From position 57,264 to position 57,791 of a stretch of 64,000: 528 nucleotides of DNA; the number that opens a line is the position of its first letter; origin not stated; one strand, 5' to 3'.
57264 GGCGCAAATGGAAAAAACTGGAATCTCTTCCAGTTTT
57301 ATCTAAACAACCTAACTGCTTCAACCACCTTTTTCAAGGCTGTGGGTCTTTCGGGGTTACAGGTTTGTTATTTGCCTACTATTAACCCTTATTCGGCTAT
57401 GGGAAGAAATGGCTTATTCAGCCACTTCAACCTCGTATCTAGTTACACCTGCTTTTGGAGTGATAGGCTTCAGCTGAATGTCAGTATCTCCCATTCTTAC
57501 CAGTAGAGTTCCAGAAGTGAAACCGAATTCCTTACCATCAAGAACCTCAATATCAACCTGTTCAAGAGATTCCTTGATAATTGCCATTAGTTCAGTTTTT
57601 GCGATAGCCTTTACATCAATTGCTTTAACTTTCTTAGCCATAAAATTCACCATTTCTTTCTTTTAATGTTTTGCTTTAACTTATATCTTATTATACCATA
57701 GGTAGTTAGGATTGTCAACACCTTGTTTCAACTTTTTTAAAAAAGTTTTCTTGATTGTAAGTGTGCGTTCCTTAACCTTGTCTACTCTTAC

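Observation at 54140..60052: Four-copy paralogous family of ~75-aa proteins, each under its own strong promoter, in the early region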

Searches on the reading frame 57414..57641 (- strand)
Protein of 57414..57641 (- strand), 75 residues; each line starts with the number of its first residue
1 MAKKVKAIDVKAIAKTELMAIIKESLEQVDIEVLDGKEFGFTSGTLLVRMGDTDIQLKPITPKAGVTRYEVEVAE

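Call 7: search_protein_families(library=pfam, proteins=[window:57414-57641:-], max_evalue=1)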
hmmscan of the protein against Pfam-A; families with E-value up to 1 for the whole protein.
window:57414-57641:- (75 aa): 1 family
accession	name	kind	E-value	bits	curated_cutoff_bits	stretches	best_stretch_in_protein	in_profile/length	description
PF24353.1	DUF7513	-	0.067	13.5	27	1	41-74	33-66/81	Domain of unknown function (DUF7513)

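Call 8: search_protein_families(library=phrogs, proteins=[window:57414-57641:-], max_evalue=1)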
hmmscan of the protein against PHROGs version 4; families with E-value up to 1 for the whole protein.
window:57414-57641:- (75 aa): 0 families

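Call 9: search_dna_similar(query=window:57414-57641:-, collection=phages, mode=protein, max_evalue=0.01, max_rows=40)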
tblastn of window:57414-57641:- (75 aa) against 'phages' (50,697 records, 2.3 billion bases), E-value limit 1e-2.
No match.
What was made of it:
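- Closest known: SPO1 host-takeover module and SPO1 TF1. Different: No tblastn match in 50,697 cultured or deposited phage records (call 9).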

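Call 19: search_solved_structures(query=A2, max_evalue=10, show_alignments=2)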
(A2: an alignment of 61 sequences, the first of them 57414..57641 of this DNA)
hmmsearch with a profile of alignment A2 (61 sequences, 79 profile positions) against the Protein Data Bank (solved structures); distinct sequences matched with E-value up to 10: 3.
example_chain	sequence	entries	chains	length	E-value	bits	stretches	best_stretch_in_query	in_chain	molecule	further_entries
9ngw_A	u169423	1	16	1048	0.16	15.3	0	23-58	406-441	IcmE (DotG)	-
7muc_AG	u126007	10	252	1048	0.16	15.3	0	23-58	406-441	IcmE protein | IcmE (DotG)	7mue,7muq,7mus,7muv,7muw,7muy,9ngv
8eqb_B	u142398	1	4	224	1.8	11.9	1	15-51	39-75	Terminal nucleotidyltransferase 5C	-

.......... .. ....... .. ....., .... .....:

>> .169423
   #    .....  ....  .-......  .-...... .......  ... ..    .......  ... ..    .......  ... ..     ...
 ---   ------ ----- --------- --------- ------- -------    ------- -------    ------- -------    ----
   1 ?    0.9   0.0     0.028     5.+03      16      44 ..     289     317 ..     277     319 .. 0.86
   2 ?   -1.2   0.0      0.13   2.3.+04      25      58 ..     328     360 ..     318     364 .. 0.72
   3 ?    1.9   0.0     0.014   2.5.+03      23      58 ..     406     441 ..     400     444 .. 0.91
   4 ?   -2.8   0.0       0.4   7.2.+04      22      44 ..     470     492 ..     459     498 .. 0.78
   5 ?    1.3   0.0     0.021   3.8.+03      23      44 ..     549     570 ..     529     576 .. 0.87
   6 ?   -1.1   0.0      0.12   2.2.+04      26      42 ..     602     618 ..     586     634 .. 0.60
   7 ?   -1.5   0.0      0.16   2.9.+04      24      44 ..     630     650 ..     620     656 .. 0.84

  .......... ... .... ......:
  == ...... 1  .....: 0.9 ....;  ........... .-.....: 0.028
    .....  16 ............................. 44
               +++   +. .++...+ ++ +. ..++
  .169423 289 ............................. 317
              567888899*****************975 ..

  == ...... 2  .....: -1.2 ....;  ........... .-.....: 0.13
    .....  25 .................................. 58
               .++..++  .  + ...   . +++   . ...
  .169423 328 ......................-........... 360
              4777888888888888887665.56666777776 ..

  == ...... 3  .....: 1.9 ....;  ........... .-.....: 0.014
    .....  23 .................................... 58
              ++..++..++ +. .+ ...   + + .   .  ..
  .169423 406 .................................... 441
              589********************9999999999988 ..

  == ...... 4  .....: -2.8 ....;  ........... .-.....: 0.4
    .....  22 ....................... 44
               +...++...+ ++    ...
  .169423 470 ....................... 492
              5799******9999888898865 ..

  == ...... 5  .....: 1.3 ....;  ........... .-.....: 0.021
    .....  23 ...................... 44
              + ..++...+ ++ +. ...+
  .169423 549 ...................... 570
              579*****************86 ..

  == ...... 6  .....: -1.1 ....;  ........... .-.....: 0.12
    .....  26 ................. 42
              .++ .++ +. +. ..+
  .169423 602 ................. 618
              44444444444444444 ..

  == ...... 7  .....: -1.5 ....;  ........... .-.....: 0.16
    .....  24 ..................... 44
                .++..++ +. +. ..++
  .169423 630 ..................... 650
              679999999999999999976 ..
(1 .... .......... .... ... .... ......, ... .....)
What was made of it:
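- Tried and rejected: A profile search of PDB sequences returned only spurious DotG repeat matches at E 0.16 (call 19).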

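Call 24: predict_structure(alignment_id=A2)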
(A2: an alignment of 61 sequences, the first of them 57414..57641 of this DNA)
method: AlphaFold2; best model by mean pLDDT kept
length: 75 residues; sequences in the alignment: 61
mean_pLDDT: 91.3   pTM: 0.73
mean pLDDT of the five models: 91.3, 91.1, 91.0, 90.5, 90.5
residues with pLDDT >= 90: 57; 70-90: 11; 50-70: 7; < 50: 0
segments of 3 or more residues with pLDDT < 50: none
pLDDT, mean of each block of 10 residues (from residue 1): 72 94 98 97 95 96 92 81
secondary structure, 60 per line:
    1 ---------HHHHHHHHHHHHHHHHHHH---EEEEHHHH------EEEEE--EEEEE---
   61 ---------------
elements in order: H10-28 E32-35 H36-39 E46-50 E53-57
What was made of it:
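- On phi29 p6 family: The AF2 model has helix 10-28 and strands 32-35, 46-50 and 53-57, then an extended tail (call 24).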

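Call 33: fold_search(model_id=the predicted structure, library=viral)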
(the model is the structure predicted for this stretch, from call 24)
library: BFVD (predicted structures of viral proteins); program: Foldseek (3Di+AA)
matches with E <= 10: 256; with E <= 0.001: 0
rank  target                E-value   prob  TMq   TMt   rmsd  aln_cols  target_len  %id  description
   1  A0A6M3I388            3.6e-01  0.23  0.29  0.36  19.1        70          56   18  (no name in the UniProt tables at hand)
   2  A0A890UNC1            7.0e-01  0.92  0.44  0.75   1.7        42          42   10  Uncharacterized protein [Microbacterium phage Shocker]
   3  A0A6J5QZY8            8.6e-01  0.77  0.50  0.24   3.0        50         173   20  Uncharacterized protein [uncultured Caudovirales phage]
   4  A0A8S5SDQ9            9.1e-01  0.11  0.26  0.04   9.4        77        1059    8  Minor tail protein [Caudovirales sp. ctrNG92]
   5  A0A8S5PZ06            1.1e+00  0.33  0.44  0.49   3.9        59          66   10  Uncharacterized protein [Siphoviridae sp. ctMgg26]
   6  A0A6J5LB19            1.1e+00  0.28  0.36  0.40   3.7        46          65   13  Uncharacterized protein [uncultured Caudovirales phage]
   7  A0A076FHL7            1.1e+00  0.09  0.26  0.09  14.5        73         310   15  Uncharacterized protein [Aureococcus anophagefferens virus]
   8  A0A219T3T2            1.4e+00  0.57  0.53  0.29   3.7        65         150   15  RNA-dependent RNA polymerase (Fragment) [Emaravirus toordali]
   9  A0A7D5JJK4            1.4e+00  0.12  0.20  0.25  10.0        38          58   24  (no name in the UniProt tables at hand)
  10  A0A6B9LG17            1.5e+00  0.25  0.38  0.47   9.5        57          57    9  Uncharacterized protein [Flavobacterium phage vB_FspS_tant8-1]
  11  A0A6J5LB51            1.6e+00  0.66  0.49  0.23   2.0        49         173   20  Uncharacterized protein [uncultured Caudovirales phage]
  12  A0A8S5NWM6            1.7e+00  0.30  0.48  0.30   5.4        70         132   10  Uncharacterized protein [Siphoviridae sp. ctTnV63]
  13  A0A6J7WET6            1.8e+00  0.30  0.44  0.49   4.5        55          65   16  VRR-NUC domain containing protein (Fragment) [uncultured Caudovirales phage]
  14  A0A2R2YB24            1.8e+00  0.14  0.38  0.33  11.5        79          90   13  Lipoprotein [Pseudomonas phage PPSC2]
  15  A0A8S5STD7            1.9e+00  0.16  0.31  0.29   3.3        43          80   16  Uncharacterized protein [Siphoviridae sp. ctFRY1]
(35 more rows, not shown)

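Call 40: search_protein_representatives(alignment_id=A2)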
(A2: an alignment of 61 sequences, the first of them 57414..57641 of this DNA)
Query: 61 sequences, 79 profile positions. Proteins with E-value up to 0.001 (for the whole library): 103; up to 1e-10: 68; up to 1e-30: 3. The best 103 are listed.
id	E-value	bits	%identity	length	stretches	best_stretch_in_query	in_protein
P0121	1.3e-32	127.8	-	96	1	1-78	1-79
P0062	2.1e-31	123.9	-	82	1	1-77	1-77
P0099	2.2e-31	123.9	-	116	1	1-78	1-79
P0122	1.6e-28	114.7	-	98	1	1-78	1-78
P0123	1.9e-28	114.5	-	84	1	1-77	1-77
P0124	5.6e-27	109.8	-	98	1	3-78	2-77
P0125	3.5e-26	107.2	-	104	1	1-77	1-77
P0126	3.7e-26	107.1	-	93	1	1-73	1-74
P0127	1.3e-24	102.2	-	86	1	1-76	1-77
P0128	1.5e-24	101.9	-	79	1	1-78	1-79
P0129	3.1e-24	101.0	-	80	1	1-76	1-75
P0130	5.4e-24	100.2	-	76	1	1-76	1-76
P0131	1.2e-23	99.1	-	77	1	1-76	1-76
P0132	1.5e-23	98.8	-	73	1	1-73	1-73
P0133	1.8e-23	98.5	-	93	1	1-77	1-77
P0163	2.2e-15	72.6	-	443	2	11-69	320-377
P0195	7.3e-09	51.7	-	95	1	1-76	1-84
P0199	4.6e-08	49.1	-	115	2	1-77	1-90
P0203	3.4e-07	46.4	-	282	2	16-67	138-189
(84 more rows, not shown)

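Call 46: find_related_loci(query=A2, collection=viral_contigs, flank=10000)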
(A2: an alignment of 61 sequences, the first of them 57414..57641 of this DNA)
Query A2 (75 aa) in viral_contigs; peptide patterns used: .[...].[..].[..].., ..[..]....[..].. (x = any residue, [..] = any of these).
600 stretches matched a pattern (row limit reached: there are more); 4 encode a relative of the query (tblastn E <= 1e-3); 3 distinct loci.
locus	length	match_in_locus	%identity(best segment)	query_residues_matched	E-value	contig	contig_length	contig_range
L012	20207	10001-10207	62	1-69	1e-25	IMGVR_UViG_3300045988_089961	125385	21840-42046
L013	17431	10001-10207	61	1-69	7e-25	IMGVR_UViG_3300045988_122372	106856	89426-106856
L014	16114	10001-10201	48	4-70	1e-18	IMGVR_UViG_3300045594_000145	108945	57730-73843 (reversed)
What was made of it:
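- Tried and rejected: The viral-contig scan was limited by degenerate patterns and gave only 3 loci (call 46).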

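Call 48: find_related_loci(query=A2, collection=genome_contigs, flank=10000)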
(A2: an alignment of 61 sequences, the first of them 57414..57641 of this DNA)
Query A2 (75 aa) in genome_contigs; peptide patterns used: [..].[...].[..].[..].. (x = any residue, [..] = any of these).
37 stretches matched a pattern; 5 encode a relative of the query (tblastn E <= 1e-3); 4 distinct loci.
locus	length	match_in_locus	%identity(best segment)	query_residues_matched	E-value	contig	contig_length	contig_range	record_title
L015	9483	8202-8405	51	3-70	2e-21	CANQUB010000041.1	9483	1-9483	MAG: uncultured Clostridia bacterium isolate Lapin-023__bin71 genome assembly, contig: Lapin-023__NODE_9198_length_9483_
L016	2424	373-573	57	4-70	7e-20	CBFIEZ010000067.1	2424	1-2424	MAG: Minisyncoccia bacterium isolate Co_bin_508_permissive genome assembly, contig: Co_bin_508_permissive_c67, whole gen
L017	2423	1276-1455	57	12-70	4e-19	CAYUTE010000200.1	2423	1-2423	MAG TPA_asm: uncultured Eubacteriales bacterium isolate SRP330255_co2_185 genome assembly, contig: k141_1694407, whole g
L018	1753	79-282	44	4-70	6e-13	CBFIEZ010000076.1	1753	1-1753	MAG: Minisyncoccia bacterium isolate Co_bin_508_permissive genome assembly, contig: Co_bin_508_permissive_c76, whole gen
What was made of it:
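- Tried and rejected: The genome scan gave only mis-binned MAG fragments and no isolate host (call 48).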

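Call 49: search_protein_families(library=pfam, alignment_id=A2, max_evalue=1)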
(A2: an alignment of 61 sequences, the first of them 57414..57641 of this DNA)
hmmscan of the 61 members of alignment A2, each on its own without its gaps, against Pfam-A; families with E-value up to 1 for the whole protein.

A. member 1, window:57414-57641:- (75 aa): 1 family
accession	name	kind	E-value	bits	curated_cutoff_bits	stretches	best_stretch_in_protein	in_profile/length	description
PF24353.1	DUF7513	-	0.067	13.5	27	1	41-74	33-66/81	Domain of unknown function (DUF7513)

B. families by the number of members that match (of 61 scanned): 37 families (the first 25 are shown)
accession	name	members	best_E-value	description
PF20143.4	NAD_kinase_C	2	0.034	ATP-NAD kinase C-terminal domain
PF08844.15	DUF1815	2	0.054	Domain of unknown function (DUF1815)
PF19679.4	DUF6181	2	0.13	Family of unknown function (DUF6181)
PF16180.10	RelB_leu_zip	1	0.0099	RelB leucine zipper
PF01006.25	HCV_NS4a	1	0.011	Hepatitis C virus non-structural protein NS4a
PF03961.19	FapA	1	0.011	Flagellar Assembly Protein A beta solenoid domain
PF25296.1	Decapeptide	1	0.012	Decapeptide repeat region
PF13590.11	DUF4136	1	0.016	Domain of unknown function (DUF4136)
PF09119.15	SicP-binding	1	0.024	SicP binding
PF21778.2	DUF6873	1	0.033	Family of unknown function (DUF6873)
PF03898.19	TNV_CP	1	0.04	Satellite tobacco necrosis virus coat protein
PF15728.10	DUF4679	1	0.05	Domain of unknown function (DUF4679)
PF19526.4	Slr4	1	0.053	S-layer protein Slr4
PF03717.20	PBP_dimer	1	0.053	Penicillin-binding Protein dimerisation domain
PF11123.14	DNA_Packaging_2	1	0.054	DNA packaging protein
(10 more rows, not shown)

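Call 50: search_protein_families(library=phrogs, alignment_id=A2, max_evalue=1)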
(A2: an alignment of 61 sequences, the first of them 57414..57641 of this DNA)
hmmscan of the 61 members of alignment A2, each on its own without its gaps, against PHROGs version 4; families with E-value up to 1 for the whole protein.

A. member 1, window:57414-57641:- (75 aa): 0 families

B. families by the number of members that match (of 61 scanned): 70 families (the first 25 are shown)
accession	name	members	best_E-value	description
phrog_7856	-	6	0.041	-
phrog_6052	-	5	0.0014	-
phrog_14789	-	4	0.016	-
phrog_16614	-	3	0.0013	head protein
phrog_11652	-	3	0.004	-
phrog_19327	-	2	0.023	-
phrog_5653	-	2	0.063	terminase large subunit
phrog_28969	-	2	0.067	-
phrog_11826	-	2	0.091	methyltransferase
phrog_5805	-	2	0.15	-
phrog_6971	-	1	0.0022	-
phrog_9624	-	1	0.012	-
phrog_33934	-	1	0.013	-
phrog_30769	-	1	0.015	-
phrog_36151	-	1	0.019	-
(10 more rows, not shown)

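Call 55: search_protein_families(library=ncbifam, proteins=[window:57414-57641:-, P0163, P0203], max_evalue=1)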
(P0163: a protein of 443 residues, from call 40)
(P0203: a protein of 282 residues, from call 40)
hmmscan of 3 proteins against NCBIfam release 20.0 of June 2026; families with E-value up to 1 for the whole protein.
window:57414-57641:- (75 aa): 0 families

P0163 (443 aa): 1 family
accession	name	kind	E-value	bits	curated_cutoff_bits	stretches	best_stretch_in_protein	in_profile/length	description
NF038277.1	accessory_MacP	equivalog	0.028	14.8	45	1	372-437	29-96/98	cell wall synthase accessory phosphoprotein MacP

P0203 (282 aa): 0 families

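Call 64: fold_search(model_id=the predicted structure, library=pdb)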
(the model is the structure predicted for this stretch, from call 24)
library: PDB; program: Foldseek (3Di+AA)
matches with E <= 10: 93; with E <= 0.001: 0
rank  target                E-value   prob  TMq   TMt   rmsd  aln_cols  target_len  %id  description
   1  3ey7_B                3.4e-01  0.25  0.28  0.19   6.4        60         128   18  Structure from the mobile metagenome of V. Cholerae. Integron cassette protein VCH_CASS1 (released 2009-01-13)
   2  3ey8_B                4.1e-01  0.30  0.31  0.21   5.7        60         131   22  Structure from the mobile metagenome of V. Pseudocholerae. VPC_CASS1 (released 2009-01-13)
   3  3ey8_A                5.0e-01  0.28  0.29  0.19   5.5        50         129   22  Structure from the mobile metagenome of V. Pseudocholerae. VPC_CASS1 (released 2009-01-13)
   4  3ey7_A                5.4e-01  0.20  0.29  0.18   6.2        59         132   17  Structure from the mobile metagenome of V. Cholerae. Integron cassette protein VCH_CASS1 (released 2009-01-13)
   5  1ou5_A                9.8e-01  0.66  0.38  0.09   2.5        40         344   18  Crystal structure of human CCA-adding enzyme (released 2003-05-06)
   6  4x4w_B                1.0e+00  0.80  0.35  0.07   1.9        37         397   16  Crystal structure of the full-length human mitochondrial CCA-adding enzyme (released 2015-02-11)
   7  5w9f_MODEL_1_A        2.3e+00  0.21  0.35  0.53   3.0        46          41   20  Solution structure of the de novo mini protein gHEEE_02 (released 2018-07-11)
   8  3huh_B                2.6e+00  0.14  0.29  0.20   5.1        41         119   20  The structure of biphenyl-2,3-diol 1,2-dioxygenase iii-related protein from salmonella typhimurium (released 2009-06-23)
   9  8fxi_B                3.7e+00  0.16  0.37  0.06   3.6        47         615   11  Cryo-EM structure of Stanieria sp. CphA2 in complex with ADPCP and 4x(beta-Asp-Arg) (released 2023-06-14)
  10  4pav_D                4.5e+00  0.13  0.38  0.27   5.9        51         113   10  Structure of hypothetical protein SA1046 from S. aureus. (released 2015-05-06)
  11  7f05_D                4.5e+00  0.08  0.19  0.05   3.2        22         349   36  Crystal structure of human cardiac calsequestrin bound with calcium (released 2022-06-08)
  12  8b7t_MODEL_1_A        4.8e+00  0.08  0.32  0.31   6.0        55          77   18  CPSF73 CTD3 (released 2023-05-03)
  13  6owv                  4.8e+00  0.06  0.19  0.06   3.1        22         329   36  Crystal structure of a Human Cardiac Calsequestrin Filament (released 2020-07-01)
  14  9fqr_G2               4.8e+00  0.06  0.22  0.01   3.9        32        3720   22  96-nm repeat of axonemal doublet microtubules from bovine sperm (released 2025-03-26)
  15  1bh5_A                5.1e+00  0.23  0.39  0.18   3.0        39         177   15  HUMAN GLYOXALASE I Q33E, E172Q DOUBLE MUTANT (released 1998-11-04)
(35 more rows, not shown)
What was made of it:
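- Tried and rejected: Foldseek against BFVD and PDB: nothing at E <= 0.001 (calls 33, 64).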

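Call 76: find_encoding_contigs(protein=P0203, flank=8000, max_places=2)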
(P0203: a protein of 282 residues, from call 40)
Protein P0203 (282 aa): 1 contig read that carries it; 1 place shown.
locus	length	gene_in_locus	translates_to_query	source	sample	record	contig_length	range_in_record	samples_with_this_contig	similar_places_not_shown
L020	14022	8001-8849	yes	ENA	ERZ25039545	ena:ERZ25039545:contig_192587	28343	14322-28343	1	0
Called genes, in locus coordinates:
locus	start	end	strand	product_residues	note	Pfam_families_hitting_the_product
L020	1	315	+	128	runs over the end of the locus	-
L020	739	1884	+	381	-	PF01547:SBP_bac_1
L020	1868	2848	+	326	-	PF00672:HAMP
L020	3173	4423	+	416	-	PF00990:GGDEF, PF00563:EAL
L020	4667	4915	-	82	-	-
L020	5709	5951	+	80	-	-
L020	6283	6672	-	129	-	-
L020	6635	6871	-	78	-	-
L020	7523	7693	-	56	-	-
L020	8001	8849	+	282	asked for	-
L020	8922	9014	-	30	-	-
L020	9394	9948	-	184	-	PF13328:HD_4, PF01966:HD (weak)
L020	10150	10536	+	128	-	PF13581:HATPase_c_2, PF02518:HATPase_c (weak)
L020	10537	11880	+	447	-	PF00512:HisKA, PF02518:HATPase_c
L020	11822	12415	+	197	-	PF01740:STAS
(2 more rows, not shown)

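Call 77: find_encoding_contigs(protein=P0163, flank=8000, max_places=2)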
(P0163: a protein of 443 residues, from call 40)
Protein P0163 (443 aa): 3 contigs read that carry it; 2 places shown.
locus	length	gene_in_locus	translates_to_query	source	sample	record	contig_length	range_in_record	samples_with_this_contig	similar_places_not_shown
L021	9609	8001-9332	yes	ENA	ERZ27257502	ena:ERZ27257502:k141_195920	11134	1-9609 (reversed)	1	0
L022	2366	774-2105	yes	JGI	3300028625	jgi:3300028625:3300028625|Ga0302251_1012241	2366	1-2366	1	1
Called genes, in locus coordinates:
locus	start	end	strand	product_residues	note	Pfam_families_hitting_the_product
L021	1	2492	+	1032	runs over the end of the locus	PF04313:HSDR_N, PF13588:HSDR_N_2 (faint), PF00270:DEAD, PF04851:ResIII, PF18766:SWI2_SNF2, PF22679:T1R_D3-like, PF12008:EcoR124_C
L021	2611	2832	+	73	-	PF02229:PC4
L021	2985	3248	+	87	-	-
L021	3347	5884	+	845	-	PF28527:DUF8425, PF14338:Mrr_N, PF28530:DUF8426, PF20720:nSTAND3 (weak), PF07728:AAA_5, PF28529:McrB_lid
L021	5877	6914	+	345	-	PF10117:McrBC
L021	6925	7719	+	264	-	-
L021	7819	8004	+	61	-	-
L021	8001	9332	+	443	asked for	-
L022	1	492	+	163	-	?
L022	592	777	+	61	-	-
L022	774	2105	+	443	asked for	-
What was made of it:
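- The cellular homologue P0163 lies in the same orientation directly after HsdR, PC4, McrB and McrC (call 77). The cellular homologue lies next to McrBC and HsdR (call 77).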
